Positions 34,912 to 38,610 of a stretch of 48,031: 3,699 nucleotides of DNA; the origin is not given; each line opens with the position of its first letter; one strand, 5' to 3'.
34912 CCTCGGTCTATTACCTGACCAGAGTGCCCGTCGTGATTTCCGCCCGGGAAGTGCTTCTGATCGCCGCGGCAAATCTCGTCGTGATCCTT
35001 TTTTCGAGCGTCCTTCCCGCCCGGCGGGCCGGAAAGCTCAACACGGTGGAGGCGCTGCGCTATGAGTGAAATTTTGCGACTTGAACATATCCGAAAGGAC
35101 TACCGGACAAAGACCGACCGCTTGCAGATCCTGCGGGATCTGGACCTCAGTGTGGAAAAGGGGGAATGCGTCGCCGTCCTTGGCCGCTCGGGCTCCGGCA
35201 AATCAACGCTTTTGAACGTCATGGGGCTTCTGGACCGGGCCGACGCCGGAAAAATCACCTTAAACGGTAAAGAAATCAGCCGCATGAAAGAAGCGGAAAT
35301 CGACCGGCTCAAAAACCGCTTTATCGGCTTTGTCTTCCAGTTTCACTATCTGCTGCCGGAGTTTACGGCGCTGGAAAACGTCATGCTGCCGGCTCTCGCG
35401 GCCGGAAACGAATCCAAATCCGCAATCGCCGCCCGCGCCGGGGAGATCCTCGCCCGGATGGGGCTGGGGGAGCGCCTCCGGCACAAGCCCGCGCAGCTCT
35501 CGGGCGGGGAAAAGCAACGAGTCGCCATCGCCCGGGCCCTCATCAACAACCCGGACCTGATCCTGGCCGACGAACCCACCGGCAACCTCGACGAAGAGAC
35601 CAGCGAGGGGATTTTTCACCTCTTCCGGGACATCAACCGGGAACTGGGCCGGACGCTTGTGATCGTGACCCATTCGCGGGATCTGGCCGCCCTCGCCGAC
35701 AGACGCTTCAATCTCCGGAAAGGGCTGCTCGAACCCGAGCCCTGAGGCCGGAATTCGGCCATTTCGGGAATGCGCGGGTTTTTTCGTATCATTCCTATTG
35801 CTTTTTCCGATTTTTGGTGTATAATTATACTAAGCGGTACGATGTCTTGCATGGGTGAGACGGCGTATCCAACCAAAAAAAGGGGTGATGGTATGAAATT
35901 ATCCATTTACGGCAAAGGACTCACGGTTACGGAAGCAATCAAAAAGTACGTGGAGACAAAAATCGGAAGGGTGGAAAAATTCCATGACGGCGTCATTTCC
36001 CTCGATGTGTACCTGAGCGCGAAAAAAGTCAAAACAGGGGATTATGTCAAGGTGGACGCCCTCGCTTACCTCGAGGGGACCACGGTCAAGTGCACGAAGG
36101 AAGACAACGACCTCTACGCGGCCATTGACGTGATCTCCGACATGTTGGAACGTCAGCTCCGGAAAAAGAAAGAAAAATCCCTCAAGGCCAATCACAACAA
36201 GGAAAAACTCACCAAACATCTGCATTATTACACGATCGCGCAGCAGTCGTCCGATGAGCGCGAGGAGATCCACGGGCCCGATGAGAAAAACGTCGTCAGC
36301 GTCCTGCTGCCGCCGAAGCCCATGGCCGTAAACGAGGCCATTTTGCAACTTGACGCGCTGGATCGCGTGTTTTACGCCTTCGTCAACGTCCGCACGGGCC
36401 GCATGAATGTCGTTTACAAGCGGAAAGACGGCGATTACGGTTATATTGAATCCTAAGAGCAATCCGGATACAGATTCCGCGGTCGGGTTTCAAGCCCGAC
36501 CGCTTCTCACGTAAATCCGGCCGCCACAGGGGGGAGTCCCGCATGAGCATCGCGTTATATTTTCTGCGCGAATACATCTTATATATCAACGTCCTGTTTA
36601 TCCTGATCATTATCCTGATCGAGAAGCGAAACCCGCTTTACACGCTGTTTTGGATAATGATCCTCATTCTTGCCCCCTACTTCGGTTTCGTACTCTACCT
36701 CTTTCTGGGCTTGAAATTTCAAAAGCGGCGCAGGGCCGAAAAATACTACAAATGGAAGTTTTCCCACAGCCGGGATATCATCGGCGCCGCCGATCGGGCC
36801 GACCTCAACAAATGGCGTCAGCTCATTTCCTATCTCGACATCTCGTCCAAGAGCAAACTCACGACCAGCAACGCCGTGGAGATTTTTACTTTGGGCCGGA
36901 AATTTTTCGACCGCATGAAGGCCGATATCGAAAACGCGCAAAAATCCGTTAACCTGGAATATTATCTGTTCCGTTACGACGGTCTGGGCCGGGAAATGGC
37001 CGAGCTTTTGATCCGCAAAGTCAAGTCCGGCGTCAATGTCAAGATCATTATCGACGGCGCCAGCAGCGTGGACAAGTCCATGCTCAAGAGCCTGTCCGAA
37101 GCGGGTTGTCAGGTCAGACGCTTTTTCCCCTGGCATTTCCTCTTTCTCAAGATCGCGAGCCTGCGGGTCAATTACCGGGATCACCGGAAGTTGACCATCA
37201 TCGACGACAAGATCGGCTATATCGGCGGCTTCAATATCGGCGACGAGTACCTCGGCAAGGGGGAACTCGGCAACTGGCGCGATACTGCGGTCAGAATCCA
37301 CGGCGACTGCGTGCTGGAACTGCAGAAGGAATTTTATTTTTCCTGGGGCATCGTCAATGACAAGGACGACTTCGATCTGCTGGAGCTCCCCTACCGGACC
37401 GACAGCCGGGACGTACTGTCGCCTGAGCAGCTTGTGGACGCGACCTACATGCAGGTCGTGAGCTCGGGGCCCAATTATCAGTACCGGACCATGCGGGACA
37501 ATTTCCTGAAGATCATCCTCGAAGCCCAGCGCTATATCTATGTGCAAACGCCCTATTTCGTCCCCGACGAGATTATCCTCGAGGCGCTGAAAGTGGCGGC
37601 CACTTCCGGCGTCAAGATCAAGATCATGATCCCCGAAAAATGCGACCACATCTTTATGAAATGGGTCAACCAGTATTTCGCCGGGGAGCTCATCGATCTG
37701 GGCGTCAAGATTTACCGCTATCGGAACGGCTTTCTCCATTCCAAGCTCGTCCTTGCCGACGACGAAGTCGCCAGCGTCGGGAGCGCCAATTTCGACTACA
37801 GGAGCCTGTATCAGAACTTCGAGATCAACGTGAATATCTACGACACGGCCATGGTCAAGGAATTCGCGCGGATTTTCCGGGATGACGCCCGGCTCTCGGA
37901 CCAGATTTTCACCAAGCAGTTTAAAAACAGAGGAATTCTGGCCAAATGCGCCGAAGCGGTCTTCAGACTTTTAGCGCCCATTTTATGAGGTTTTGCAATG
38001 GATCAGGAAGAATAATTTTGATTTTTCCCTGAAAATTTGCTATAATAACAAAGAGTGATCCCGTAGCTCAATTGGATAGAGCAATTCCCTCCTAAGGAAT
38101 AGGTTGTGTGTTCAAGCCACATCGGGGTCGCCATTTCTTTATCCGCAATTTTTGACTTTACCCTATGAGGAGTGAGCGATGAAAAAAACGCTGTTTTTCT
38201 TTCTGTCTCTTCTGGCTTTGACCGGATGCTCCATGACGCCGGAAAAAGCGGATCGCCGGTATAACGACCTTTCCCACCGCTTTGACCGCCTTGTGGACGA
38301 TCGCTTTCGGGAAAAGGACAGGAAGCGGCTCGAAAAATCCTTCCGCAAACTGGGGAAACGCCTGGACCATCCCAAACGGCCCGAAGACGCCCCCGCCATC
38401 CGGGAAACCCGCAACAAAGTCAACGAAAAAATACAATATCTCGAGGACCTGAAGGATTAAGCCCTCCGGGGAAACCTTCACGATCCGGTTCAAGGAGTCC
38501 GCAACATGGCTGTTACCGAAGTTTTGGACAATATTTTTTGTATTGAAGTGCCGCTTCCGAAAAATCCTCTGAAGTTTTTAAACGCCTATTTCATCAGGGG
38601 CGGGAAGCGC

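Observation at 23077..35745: YdjI/YdjG/YdjH-like SPFH + Zn-ribbon + TPM membrane-stress module inserted inside the conserved alpha-2-macroglobulin / PBP1C pair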

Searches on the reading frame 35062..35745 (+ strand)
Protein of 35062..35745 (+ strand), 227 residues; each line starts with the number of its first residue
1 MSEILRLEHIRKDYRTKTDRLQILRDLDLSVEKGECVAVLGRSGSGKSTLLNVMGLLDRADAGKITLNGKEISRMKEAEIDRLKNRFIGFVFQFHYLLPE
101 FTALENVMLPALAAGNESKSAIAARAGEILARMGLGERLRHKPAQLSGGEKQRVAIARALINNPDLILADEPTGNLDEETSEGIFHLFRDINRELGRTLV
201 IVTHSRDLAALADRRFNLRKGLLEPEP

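Call 3: search_protein_families(library=pfam, proteins=[window:35062-35745:+], max_evalue=0.01)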
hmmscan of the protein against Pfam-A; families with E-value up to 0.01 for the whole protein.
window:35062-35745:+ (227 aa): 8 families
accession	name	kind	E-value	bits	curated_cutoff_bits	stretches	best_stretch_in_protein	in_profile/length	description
PF00005.33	ABC_tran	-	5.8e-35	121.3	25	1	24-173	1-136/137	ABC transporter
PF13304.12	AAA_21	-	6.2e-06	26.9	27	0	37-75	2-40/304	AAA domain, putative AbiEii toxin, Type IV TA system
PF13555.12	AAA_29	-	0.00066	19.8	27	1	32-52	20-40/61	P-loop containing region of AAA domain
PF02463.25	SMC_N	-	0.00078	19.4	40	0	36-217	26-210/220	RecF/RecN/SMC N terminal domain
PF13191.12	AAA_16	-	0.00088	20.2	32.6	1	29-142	17-104/167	AAA ATPase domain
PF20703.3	nSTAND1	-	0.002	18.3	27.1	1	24-61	23-59/379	Novel STAND NTPase 1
PF03193.22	RsgA_GTPase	-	0.0028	17.9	30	1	25-55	98-127/174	RsgA GTPase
PF25199.1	nSTAND_NTPase5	-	0.0044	17.3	34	0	27-52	34-59/145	Novel STAND NTPase 5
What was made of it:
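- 35062..35745 (+): LolD-like ABC ATPase, 227 aa. It overlaps the permease gene by 8 nt. ABC_tran (call 3).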

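Call 4: search_protein_families(library=ncbifam, proteins=[window:35062-35745:+], max_evalue=0.01)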
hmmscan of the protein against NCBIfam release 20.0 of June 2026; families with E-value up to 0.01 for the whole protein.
window:35062-35745:+ (227 aa): 196 families (the best 25 are shown)
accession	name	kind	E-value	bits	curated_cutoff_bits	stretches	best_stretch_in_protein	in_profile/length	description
TIGR02211.1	LolD_lipo_ex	equivalog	1.3e-80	270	307.75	1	4-223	1-219/221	lipoprotein-releasing ABC transporter ATP-binding protein LolD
NF008639.0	PRK11629.1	equivalog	6e-68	228.7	360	1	4-224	6-225/234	lipoprotein-releasing ABC transporter ATP-binding protein LolD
NF007879.0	PRK10584.1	equivalog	1.5e-66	224.4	336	1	3-224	5-225/228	putative ABC transporter ATP-binding protein YbbA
NF038007.1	ABC_ATP_DarD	equivalog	2.5e-64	216.7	375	1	5-222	2-217/218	darobactin export ABC transporter ATP-binding protein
NF007826.0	PRK10535.1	equivalog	4e-63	213.7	966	1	1-222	1-220/648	macrolide ABC transporter ATP-binding protein/permease MacB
TIGR02673.1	FtsE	equivalog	3.4e-59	200.1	264.85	1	4-219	1-211/214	cell division ATP-binding protein FtsE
TIGR03608.1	L_ocin_972_ABC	subfamily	1.2e-58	198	254.85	1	7-216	1-204/206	putative bacteriocin export ABC transporter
TIGR02982.1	heterocyst_DevA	subfamily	4.7e-58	196.4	295.8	1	5-223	2-219/220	ABC exporter ATP-binding subunit, DevA family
TIGR02315.1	ABC_phnC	equivalog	1.3e-51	175.4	266.1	1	4-221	1-222/243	phosphonate ABC transporter ATP-binding protein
TIGR02314.1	ABC_MetN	equivalog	3.3e-48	164.5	499.7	1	5-208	2-203/343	methionine ABC transporter ATP-binding protein MetN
NF007027.0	PRK09493.1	equivalog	1.8e-47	161.7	379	1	18-211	11-201/240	glutamine ABC transporter ATP-binding protein GlnQ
NF040933.2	ABC_arch_GlcV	equivalog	1.8e-46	158.7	450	1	6-223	4-220/357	glucose ABC transporter ATP-binding protein GlcV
TIGR03265.1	PhnT2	equivalog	4.7e-46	157.6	457.7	1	3-215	3-205/353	putative 2-aminoethylphosphonate ABC transporter ATP-binding protein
NF008428.0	PRK11264.1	equivalog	4.7e-44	150.5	406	1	18-221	13-220/250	L-cystine ABC transporter ATP-binding protein TcyN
NF006987.0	PRK09452.1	equivalog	2.3e-42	145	482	1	2-224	15-227/378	spermidine/putrescine ABC transporter ATP-binding protein PotA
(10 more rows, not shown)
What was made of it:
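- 35062..35745 (+): LolD at 270 bits, below the cut-off of 307 (call 4).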

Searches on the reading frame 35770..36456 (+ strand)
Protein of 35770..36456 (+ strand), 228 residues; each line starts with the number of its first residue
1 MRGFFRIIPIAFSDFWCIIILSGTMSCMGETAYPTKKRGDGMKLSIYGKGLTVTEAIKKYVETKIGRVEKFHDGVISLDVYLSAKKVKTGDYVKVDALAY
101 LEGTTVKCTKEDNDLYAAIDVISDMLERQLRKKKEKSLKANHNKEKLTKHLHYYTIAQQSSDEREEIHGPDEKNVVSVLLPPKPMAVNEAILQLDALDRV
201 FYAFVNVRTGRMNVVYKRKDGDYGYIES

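Call 15: search_protein_families(library=pfam, proteins=[window:35770-36456:+], max_evalue=0.0001)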
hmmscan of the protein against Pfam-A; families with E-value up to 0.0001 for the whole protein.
window:35770-36456:+ (228 aa): 2 families
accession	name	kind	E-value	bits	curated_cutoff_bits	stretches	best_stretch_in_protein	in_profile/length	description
PF02482.25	Ribosomal_S30AE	-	1e-20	74.7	23.7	1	45-136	2-86/88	Sigma 54 modulation protein / S30EA ribosomal protein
PF16321.10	Ribosom_S30AE_C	-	6.7e-18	64.6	25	1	180-224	12-56/57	Sigma 54 modulation/S30EA ribosomal protein C terminus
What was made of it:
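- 35770..36456 (+): Ribosome hibernation factor (long HPF), 228 aa. It marks the end of the synteny block conserved across Fusobacteriaceae. Ribosomal_S30AE plus its C-terminal domain (call 15).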

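Call 36: search_protein_families(library=padloc, proteins=[window:35770-36456:+], max_evalue=0.01)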
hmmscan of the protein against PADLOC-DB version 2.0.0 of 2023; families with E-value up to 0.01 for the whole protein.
window:35770-36456:+ (228 aa): 0 families

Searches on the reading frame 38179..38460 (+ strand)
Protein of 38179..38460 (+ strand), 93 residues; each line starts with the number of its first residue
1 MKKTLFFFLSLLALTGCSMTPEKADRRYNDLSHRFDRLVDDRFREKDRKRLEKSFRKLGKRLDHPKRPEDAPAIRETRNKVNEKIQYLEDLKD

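Call 85: search_protein_families(library=pfam, proteins=[window:38179-38460:+], max_evalue=0.001)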
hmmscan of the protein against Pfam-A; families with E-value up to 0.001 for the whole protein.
window:38179-38460:+ (93 aa): 1 family
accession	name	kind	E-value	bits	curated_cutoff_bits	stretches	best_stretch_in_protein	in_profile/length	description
PF08139.17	LPAM_1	-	4.4e-06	27.3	20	1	1-18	1-18/18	Prokaryotic membrane lipoprotein lipid attachment site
